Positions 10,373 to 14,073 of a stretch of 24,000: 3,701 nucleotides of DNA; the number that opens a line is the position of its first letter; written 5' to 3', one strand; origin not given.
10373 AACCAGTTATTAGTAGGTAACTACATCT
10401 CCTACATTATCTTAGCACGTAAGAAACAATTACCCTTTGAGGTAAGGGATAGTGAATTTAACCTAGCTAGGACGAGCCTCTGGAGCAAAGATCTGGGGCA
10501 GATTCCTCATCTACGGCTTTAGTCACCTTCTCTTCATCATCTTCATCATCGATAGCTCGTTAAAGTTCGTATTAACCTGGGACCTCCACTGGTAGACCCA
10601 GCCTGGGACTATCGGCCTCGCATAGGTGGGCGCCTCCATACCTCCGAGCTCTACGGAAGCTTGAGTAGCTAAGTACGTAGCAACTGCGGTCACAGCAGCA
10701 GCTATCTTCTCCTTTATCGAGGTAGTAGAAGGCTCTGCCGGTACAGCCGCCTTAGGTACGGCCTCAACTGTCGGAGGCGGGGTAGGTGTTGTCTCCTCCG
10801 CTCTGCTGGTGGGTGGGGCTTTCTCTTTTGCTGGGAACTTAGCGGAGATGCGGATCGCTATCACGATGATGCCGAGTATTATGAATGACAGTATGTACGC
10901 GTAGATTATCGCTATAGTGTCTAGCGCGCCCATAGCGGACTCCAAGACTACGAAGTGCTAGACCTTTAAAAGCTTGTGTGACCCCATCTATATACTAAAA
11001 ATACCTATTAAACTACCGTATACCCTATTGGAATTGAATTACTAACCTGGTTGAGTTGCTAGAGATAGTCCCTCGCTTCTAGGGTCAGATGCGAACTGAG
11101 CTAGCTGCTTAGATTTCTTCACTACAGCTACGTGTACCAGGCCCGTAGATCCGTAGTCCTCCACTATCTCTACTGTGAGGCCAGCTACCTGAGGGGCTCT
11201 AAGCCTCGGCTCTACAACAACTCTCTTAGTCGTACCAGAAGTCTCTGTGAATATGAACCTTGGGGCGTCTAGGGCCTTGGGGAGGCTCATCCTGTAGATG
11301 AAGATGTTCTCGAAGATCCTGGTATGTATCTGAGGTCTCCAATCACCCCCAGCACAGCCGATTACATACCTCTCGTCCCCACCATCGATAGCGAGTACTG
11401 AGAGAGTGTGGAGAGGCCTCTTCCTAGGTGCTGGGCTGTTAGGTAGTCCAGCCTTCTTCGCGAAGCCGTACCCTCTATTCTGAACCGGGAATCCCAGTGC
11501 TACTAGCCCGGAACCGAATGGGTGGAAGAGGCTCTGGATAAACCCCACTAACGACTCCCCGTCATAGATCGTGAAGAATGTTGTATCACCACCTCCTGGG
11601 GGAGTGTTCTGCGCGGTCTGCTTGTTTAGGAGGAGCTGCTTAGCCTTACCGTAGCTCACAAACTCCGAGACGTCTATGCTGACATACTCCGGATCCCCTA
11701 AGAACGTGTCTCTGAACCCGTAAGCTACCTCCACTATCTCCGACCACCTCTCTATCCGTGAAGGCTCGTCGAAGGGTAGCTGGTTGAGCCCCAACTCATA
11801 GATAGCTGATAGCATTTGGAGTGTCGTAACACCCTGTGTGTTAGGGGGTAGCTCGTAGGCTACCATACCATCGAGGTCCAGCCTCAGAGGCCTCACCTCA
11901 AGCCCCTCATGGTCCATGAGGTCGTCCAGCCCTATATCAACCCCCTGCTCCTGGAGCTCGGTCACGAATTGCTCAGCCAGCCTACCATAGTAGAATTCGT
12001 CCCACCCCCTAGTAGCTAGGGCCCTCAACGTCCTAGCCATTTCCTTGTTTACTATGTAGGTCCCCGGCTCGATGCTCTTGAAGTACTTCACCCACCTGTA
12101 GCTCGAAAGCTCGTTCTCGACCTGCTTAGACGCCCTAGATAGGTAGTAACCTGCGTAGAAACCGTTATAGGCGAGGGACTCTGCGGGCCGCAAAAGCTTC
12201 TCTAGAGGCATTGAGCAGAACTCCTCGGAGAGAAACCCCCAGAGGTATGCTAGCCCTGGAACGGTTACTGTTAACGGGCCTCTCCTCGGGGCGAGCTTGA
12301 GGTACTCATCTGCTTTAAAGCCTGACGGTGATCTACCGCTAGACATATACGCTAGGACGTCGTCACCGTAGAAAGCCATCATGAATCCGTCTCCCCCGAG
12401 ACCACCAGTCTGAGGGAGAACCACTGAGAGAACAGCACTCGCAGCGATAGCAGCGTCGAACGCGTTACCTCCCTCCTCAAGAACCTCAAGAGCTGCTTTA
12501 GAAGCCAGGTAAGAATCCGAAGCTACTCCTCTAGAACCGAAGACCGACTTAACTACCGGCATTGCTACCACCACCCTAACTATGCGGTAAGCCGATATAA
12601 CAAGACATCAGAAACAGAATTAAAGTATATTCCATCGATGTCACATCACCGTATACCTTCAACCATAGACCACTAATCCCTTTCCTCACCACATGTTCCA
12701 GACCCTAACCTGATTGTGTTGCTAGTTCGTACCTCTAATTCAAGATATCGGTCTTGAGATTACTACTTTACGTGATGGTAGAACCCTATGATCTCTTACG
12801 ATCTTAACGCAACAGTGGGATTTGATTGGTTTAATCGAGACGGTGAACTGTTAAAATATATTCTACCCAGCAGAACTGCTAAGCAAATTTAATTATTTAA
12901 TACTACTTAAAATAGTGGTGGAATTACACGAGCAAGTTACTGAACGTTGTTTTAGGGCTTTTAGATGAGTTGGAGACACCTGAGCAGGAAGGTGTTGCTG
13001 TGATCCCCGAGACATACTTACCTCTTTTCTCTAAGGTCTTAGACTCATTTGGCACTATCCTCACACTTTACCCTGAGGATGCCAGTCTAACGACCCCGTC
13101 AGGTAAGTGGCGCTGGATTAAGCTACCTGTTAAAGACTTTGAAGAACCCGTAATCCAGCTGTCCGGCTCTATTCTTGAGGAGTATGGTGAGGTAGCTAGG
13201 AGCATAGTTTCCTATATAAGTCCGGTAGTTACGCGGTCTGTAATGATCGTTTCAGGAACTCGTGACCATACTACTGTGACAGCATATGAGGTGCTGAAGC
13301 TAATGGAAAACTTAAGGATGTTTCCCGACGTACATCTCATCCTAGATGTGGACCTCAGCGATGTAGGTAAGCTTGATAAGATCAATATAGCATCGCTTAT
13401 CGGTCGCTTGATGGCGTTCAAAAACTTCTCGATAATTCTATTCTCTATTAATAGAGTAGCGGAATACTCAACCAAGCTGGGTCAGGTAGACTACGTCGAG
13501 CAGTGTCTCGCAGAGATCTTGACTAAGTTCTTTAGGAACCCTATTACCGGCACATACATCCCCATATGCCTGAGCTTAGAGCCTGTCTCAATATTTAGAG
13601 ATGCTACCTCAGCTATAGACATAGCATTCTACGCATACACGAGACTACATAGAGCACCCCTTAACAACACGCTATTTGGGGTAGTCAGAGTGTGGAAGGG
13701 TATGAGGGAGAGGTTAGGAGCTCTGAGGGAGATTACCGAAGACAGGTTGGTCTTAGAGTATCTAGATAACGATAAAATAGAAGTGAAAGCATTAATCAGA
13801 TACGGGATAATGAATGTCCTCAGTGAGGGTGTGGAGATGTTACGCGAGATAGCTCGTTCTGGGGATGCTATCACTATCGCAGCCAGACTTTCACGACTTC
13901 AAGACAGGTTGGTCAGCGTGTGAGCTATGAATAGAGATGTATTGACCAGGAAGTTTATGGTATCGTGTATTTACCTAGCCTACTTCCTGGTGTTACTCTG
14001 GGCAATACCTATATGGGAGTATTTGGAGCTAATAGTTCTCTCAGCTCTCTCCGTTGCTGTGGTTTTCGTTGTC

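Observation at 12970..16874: Three-gene operon of uncharacterised proteins: the best candidate for an undescribed membrane-associated system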

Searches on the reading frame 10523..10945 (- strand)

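Call 44: search_protein_families(library=pfam, proteins=[window:10523-10945:-], max_evalue=1)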
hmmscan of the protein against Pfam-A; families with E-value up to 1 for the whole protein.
window:10523-10945:- (140 aa): 2 families
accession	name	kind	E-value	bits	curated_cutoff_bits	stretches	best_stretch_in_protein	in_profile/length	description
PF04277.18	OAD_gamma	-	0.0034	18.5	27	1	17-90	11-74/76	Oxaloacetate decarboxylase, gamma chain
PF20087.4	DUF6479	-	0.04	14.8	25.4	1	8-66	15-73/120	Family of unknown function (DUF6479)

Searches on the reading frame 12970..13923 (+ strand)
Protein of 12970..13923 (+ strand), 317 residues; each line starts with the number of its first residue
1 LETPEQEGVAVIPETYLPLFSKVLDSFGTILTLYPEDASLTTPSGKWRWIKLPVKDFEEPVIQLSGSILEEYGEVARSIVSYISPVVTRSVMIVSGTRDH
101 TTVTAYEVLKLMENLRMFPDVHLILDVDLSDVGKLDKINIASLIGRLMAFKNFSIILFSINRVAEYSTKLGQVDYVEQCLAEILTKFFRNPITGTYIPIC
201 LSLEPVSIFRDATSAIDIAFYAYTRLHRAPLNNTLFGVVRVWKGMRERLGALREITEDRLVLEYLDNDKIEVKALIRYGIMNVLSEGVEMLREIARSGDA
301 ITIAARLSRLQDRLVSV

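Call 3: search_protein_families(library=pfam, proteins=[window:12970-13923:+], max_evalue=1)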
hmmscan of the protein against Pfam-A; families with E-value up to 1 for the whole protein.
window:12970-13923:+ (317 aa): 0 families

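Call 4: search_protein_families(library=ncbifam, proteins=[window:12970-13923:+], max_evalue=1)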
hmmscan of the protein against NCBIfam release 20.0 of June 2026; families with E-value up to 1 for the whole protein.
window:12970-13923:+ (317 aa): 0 families

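Call 5: search_protein_families(library=padloc, proteins=[window:12970-13923:+], max_evalue=1)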
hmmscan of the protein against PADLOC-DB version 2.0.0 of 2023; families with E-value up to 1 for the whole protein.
window:12970-13923:+ (317 aa): 0 families

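Call 10: search_solved_structures(query=window:12970-13923:+, max_evalue=10)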
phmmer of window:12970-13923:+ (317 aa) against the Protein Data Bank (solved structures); distinct sequences matched with E-value up to 10: 0.

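Call 15: find_homologous_proteins(query=window:12970-13923:+, max_evalue=0.1)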
Query window:12970-13923:+ (317 aa): 3 proteins with E <= 0.1 among 7054 candidates.
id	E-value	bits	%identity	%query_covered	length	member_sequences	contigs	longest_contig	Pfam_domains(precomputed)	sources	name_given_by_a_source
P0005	7.8e-199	677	98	100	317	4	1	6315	-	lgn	-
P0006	1.9e-149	515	74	100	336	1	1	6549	-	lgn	-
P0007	5.0e-127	441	66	93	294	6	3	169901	-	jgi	jgi:hypothetical protein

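Call 22: list_cluster_members(proteins=[P0001, window:12970-13923:+, window:15999-16874:+, P0007, P0010, window:16846-17163:-, window:7822-8487:-])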
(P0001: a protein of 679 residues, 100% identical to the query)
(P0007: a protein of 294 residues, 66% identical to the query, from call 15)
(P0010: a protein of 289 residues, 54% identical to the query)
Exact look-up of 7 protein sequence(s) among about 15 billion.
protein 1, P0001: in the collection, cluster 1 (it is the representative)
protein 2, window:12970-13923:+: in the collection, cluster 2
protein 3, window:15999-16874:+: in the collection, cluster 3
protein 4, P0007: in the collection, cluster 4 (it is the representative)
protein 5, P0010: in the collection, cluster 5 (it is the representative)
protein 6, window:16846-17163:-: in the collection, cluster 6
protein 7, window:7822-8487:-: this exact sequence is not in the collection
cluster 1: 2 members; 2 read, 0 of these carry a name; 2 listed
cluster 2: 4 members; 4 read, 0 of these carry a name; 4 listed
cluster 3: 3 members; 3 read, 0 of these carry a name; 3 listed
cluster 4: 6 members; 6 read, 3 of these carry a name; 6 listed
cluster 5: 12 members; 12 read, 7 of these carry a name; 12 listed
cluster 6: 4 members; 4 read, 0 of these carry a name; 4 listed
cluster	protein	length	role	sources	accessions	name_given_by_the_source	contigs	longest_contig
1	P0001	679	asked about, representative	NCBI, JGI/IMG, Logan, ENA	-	-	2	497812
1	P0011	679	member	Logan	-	-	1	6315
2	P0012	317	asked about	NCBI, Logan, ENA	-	-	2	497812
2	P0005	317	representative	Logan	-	-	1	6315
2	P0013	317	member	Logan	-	-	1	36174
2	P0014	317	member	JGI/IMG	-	-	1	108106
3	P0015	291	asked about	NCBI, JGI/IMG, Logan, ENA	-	-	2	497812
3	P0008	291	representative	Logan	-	-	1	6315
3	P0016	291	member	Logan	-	-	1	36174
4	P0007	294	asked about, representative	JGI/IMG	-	hypothetical protein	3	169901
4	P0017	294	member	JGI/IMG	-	hypothetical protein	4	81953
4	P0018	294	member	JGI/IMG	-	hypothetical protein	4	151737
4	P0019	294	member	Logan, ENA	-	-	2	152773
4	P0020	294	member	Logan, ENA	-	-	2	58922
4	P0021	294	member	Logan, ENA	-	-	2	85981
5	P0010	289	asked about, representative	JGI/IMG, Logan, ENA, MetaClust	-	\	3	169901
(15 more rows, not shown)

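Call 26: predict_structure(alignment_id=A1)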
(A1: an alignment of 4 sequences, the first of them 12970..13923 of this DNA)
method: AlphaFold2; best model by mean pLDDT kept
length: 317 residues; sequences in the alignment: 4
mean_pLDDT: 42.5   pTM: 0.46
mean pLDDT of the five models: 42.5, 36.6, 35.6, 32.9, 32.7
residues with pLDDT >= 90: 0; 70-90: 0; 50-70: 109; < 50: 208
segments of 3 or more residues with pLDDT < 50: 1-15, 26-91, 94-103, 200-296, 298-317
pLDDT, mean of each block of 10 residues (from residue 1): 31 51 45 30 30 33 39 46 40 42 55 62 61 54 58 62 58 55 57 54 32 33 29 26 34 33 34 29 32 39 40 30
secondary structure, 60 per line:
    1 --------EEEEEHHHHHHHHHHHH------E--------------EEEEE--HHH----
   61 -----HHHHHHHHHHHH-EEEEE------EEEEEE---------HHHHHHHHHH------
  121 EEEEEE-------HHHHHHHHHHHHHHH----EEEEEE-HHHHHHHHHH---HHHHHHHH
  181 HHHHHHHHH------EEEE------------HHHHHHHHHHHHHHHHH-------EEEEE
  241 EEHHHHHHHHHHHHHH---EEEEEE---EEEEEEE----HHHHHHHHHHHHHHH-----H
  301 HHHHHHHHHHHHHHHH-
elements in order: E9-13 H14-25 E47-51 H66-77 E79-83 E90-95 H105-114 E121-126 H134-148 E153-158 H160-169 H173-189 E196-199 H212-228 E236-242 H243-256 E260-265 E269-275 H280-294 H300-316
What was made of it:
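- Checked: (iii) The 'alpha/beta' description of P1 and the 'beta-rich N-module' of P3 rest only on a low-confidence model (P1, pLDDT 42, call 26) and on sequence pattern (P3).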

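Call 31: fold_search(model_id=the predicted structure, library=pdb)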
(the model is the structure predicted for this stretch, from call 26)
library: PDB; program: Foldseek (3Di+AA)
matches with E <= 10: 699; with E <= 0.001: 0
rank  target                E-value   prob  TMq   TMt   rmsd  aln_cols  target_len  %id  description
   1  6kvn                  1.4e-02  0.41  0.16  0.25   9.2       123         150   15  Crystal structure of chloroplast resolvase (released 2020-04-08)
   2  8q3b_E                2.7e-02  0.91  0.20  0.28   5.9       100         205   14  The closed state of the ASFV apo-RNA polymerase (released 2024-02-14)
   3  6kvo_A                4.0e-02  0.28  0.16  0.23   9.1       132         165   11  Crystal structure of chloroplast resolvase in complex with Holliday junction (released 2020-04-08)
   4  8s87                  5.3e-02  0.10  0.13  0.07  21.2       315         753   13  KOD-H4 DNA polymerase mutant - apo structure (released 2024-11-13)
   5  6wam_F                7.1e-02  0.23  0.16  0.13   9.9       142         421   12  Structure of Acinetobacter baumannii Cap4 SAVED/CARF-domain containing receptor (released 2020-06-17)
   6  8kee_A                1.1e-01  0.15  0.21  0.15  18.5       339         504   12  Cyanophage A-1(L) sheath-tube (released 2024-04-10)
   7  6lcm                  1.1e-01  0.15  0.13  0.21  14.7       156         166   12  Crystal structure of chloroplast resolvase ZmMOC1 with the magic triangle I3C (released 2020-04-08)
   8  6is8_A                1.1e-01  0.12  0.12  0.20  14.6       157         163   13  Crystal structure of ZmMoc1 D115N mutant in complex with Holliday junction (released 2019-10-23)
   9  6is9_B                1.2e-01  0.16  0.12  0.19  13.1       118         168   12  Crystal Structure of ZmMOC1 (released 2019-10-23)
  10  4ktw_B                1.5e-01  0.20  0.17  0.27  10.8       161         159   10  Lactococcus phage 67 RuvC - apo form (released 2013-08-14)
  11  6vvo_D                1.8e-01  0.09  0.15  0.15  18.0       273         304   11  Structure of the human clamp loader (Replication Factor C, RFC) bound to the sliding clamp (Proliferating Cell Nuclear (released 2020-02-26)
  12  6hcd_B                1.9e-01  0.21  0.13  0.26   9.1        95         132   15  Structure of universal stress protein from Archaeoglobus fulgidus (released 2018-08-29)
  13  4nah_A                1.9e-01  0.16  0.15  0.26  16.0       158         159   17  Inhibitors of 4-Phosphopanthetheine Adenylyltransferase (PPAT) (released 2014-03-12)
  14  7o0y_B                2.0e-01  0.16  0.15  0.16  13.7       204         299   12  ABC transporter NosDFY, nucleotide-free in GDN (released 2022-04-13)
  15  6wan_F                2.0e-01  0.15  0.16  0.13   9.9       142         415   12  Structure of Acinetobacter baumannii Cap4 SAVED/CARF-domain containing receptor with the cyclic trinucleotide 3'3'3'-c (released 2020-06-17)
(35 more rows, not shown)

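Call 32: search_solved_structures(query=A1, max_evalue=10, show_alignments=2)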
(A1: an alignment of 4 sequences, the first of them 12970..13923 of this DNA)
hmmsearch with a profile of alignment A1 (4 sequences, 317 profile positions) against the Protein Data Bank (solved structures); distinct sequences matched with E-value up to 10: 1.
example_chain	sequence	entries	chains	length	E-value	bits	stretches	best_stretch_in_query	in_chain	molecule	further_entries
2ifu_A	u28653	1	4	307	1.6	11.1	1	88-191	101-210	gamma-snap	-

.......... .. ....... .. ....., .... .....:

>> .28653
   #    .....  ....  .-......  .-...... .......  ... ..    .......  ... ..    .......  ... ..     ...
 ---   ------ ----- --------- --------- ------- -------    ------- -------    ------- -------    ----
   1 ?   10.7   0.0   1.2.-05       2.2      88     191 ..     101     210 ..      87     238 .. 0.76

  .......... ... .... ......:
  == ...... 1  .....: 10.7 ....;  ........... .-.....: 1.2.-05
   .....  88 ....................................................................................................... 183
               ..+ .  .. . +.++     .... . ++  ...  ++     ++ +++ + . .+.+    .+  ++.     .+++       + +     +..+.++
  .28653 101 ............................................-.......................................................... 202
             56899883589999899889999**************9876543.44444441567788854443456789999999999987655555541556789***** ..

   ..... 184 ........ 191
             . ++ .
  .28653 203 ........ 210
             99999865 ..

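Call 35: search_protein_representatives(alignment_id=A1)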
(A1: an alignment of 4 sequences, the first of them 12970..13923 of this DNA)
Query: 4 sequences, 317 profile positions. Proteins with E-value up to 0.001 (for the whole library): 2; up to 1e-10: 2; up to 1e-30: 2. The best 2 are listed.
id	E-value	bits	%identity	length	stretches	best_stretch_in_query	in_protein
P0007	3.2e-172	588.4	-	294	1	24-317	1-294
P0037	2.8e-67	243.6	-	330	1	4-301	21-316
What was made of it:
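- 12970..13923 (+): P1: 317-aa soluble protein as called, the most conserved of the three. Invariant acidic and polar residues include R98-D99, D128, D136-K137-N139, S167-T168, E204 and D211. Only 2 clusters in the exhaustive HMMER scan (call 35).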

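Call 38: list_cluster_members(proteins=[P0037, P0003, P0006, P0009])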
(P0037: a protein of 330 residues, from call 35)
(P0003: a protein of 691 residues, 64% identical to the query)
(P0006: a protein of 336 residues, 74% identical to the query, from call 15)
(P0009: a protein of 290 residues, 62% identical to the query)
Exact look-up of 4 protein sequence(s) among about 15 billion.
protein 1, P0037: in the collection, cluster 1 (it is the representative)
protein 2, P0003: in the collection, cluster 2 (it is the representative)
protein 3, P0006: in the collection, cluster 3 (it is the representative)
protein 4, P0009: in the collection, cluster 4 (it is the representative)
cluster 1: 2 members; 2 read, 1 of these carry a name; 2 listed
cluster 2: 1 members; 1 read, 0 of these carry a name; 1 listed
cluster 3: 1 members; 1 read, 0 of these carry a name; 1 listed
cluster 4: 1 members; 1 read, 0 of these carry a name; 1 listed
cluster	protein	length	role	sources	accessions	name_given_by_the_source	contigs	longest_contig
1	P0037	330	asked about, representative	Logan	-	-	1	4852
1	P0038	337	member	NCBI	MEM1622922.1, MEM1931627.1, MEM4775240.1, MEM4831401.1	MAG: hypothetical protein QW780_02355 [Sulfolobales archaeon]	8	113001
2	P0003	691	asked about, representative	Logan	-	-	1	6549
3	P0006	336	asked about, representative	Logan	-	-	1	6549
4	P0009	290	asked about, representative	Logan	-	-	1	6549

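Call 40: find_related_loci(query=A4, collection=genome_contigs, flank=10000)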
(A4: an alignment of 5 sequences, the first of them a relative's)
Query A4 (337 aa) in genome_contigs; peptide patterns used: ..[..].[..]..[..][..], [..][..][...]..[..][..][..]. (x = any residue, [..] = any of these).
75 stretches matched a pattern; 1 encode a relative of the query (tblastn E <= 1e-3); 1 distinct loci.
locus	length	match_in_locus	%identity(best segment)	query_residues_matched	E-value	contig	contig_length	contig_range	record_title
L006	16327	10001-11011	100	1-337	0e+0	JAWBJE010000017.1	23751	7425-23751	MAG: Sulfolobales archaeon isolate GMQS_201709_bins_9 GMQS_201709_bins_9_scaffold_17, whole genome shotgun sequence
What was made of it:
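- Tried and rejected: The second, with a two-clade P1 alignment, found one MAG (call 40).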

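Call 44: search_protein_families(library=pfam, proteins=[L006:10001-11014:+, L006:11011-13086:+, L006:13070-13951:+, L006:9538-9939:+, L006:14259-14471:-], max_evalue=1)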
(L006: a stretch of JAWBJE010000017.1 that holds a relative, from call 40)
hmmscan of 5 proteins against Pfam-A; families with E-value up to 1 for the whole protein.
L006:10001-11014:+ (337 aa): 0 families

L006:11011-13086:+ (691 aa): 1 family
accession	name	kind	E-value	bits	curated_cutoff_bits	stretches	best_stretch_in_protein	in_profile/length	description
PF05192.23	MutS_III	-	0.27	12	34.1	1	348-478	34-155/194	MutS domain III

L006:13070-13951:+ (293 aa): 1 family
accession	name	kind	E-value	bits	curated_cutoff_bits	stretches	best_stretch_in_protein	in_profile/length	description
PF02800.25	Gp_dh_C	-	0.071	13.1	24.4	1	156-194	30-67/158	Glyceraldehyde 3-phosphate dehydrogenase, C-terminal domain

L006:9538-9939:+ (133 aa): 2 families
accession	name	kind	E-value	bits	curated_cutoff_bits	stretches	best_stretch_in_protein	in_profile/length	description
PF04277.18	OAD_gamma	-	0.013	16.6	27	1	14-82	8-75/76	Oxaloacetate decarboxylase, gamma chain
PF00556.25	LHC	-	0.38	11.4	23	1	74-90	21-37/39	Antenna complex alpha/beta subunit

L006:14259-14471:- (70 aa): 1 family
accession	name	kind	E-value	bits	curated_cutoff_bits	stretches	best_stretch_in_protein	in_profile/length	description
PF04014.23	MazE_antitoxin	-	0.017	15.5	24.7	1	37-67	12-46/48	Antidote-toxin recognition MazE, bacterial antitoxin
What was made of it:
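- On Zorya (ZorAB plus effectors): No MotA_ExbB Pfam hit (calls 3, 44).
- On ESCRT-III / PspA / CdvA membrane-remodelling proteins: No such Pfam or NCBIfam hits for P2 or P3 in three lineages (calls 3, 4, 44).
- On Known membrane enzyme or transporter superfamilies for the P2 TM domain (GT-C, Wzy/O-antigen ligase, archaeosortase, CPBP, MFS and others): No Pfam or NCBIfam hit (calls 3, 4, 44).
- Closest known: CdvA of the crenarchaeal Cdv division system. Different: No CdvA or PRC-barrel profile hit (calls 3, 44).
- Tried and rejected: Rejected: no Glycos_transf_2 hit in three lineages (calls 3, 44).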

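Call 45: search_protein_families(library=phrogs, proteins=[window:12970-13923:+, L006:10001-11014:+, L006:11011-13086:+, L006:13070-13951:+], max_evalue=1)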
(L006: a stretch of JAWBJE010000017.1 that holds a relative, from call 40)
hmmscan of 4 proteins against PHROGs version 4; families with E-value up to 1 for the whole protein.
window:12970-13923:+ (317 aa): 1 family
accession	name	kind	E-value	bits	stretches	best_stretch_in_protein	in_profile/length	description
phrog_32230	-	unknown function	0.2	11.8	1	235-279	28-71/236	-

L006:10001-11014:+ (337 aa): 0 families

L006:11011-13086:+ (691 aa): 2 families
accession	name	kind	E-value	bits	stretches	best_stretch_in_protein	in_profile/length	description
phrog_17777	-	unknown function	0.11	13.7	1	190-223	19-52/55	-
phrog_3590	-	unknown function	0.52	10.6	0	364-446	144-222/481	-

L006:13070-13951:+ (293 aa): 4 families
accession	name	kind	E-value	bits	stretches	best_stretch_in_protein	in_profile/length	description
phrog_788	-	tail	0.088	13.5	1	68-164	182-270/297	tail protein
phrog_4380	-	unknown function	0.19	12.6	1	229-282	120-170/195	-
phrog_11574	-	unknown function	0.2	12.8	1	18-72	58-112/113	-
phrog_7524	-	unknown function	0.3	11.6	1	205-263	207-264/269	-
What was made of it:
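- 12970..13923 (+): No family hit (calls 3-5, 44, 45).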

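Call 72: search_solved_structures(query=A4, max_evalue=10)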
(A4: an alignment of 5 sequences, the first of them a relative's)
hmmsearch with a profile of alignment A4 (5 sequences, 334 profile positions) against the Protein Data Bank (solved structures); distinct sequences matched with E-value up to 10: 9.
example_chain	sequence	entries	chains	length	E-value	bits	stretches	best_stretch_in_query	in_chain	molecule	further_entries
4e7g_A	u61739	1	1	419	0.24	14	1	246-327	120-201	UDP-N-acetylglucosamine 1-carboxyvinyltransferase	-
3swa_A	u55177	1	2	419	0.26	13.9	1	246-327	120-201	UDP-N-acetylglucosamine 1-carboxyvinyltransferase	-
2nrq_A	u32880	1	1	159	0.32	13.5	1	72-112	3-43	Hypothetical protein ORF-c20_032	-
1naw_A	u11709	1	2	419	0.52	12.9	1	247-327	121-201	UDP-N-ACETYLGLUCOSAMINE 1-CARBOXYVINYL-TRANSFERASE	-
1ejc_A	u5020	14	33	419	0.52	12.9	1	247-327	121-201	UDP-N-ACETYLGLUCOSAMINE ENOLPYRUVYLTRANSFERASE | UDP-N-ACETYLGLUCOSAMINE 1-CARBOXYVINYLTRANSFERASE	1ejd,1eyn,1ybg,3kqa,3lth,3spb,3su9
4eii_A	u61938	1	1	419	0.52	12.9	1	247-327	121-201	UDP-N-acetylglucosamine 1-carboxyvinyltransferase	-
1dlg_A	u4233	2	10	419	0.54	12.8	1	247-327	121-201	UDP-N-ACETYLGLUCOSAMINE ENOLPYRUVYL TRANSFERASE MURA | UDP-N-acetylglucosamine 1-carboxyvinyltransferase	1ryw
1q3g_A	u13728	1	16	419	0.56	12.8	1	247-327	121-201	UDP-N-acetylglucosamine 1-carboxyvinyltransferase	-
3v4t_A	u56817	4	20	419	0.57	12.8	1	247-327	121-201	UDP-N-acetylglucosamine 1-carboxyvinyltransferase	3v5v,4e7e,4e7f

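Call 81: search_protein_families(library=padloc, proteins=[L006:11011-13086:+, L006:10022-11014:+, L006:13070-13951:+], max_evalue=1)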
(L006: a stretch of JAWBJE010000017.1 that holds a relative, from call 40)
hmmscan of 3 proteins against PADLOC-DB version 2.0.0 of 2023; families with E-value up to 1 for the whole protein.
L006:11011-13086:+ (691 aa): 0 families

L006:10022-11014:+ (330 aa): 0 families

L006:13070-13951:+ (293 aa): 0 families
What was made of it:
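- On Any catalogued anti-phage defence system: No reproducible PADLOC hit for any of the three proteins in five lineages (calls 5, 81).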

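Call 87: find_related_loci(query=A4, collection=viral_contigs, flank=5000)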
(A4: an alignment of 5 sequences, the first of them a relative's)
Query A4 (337 aa) in viral_contigs; peptide patterns used: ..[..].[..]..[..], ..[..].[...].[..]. (x = any residue, [..] = any of these).
39 stretches matched a pattern, but none encodes a relative of the query by tblastn (E <= 1e-3).
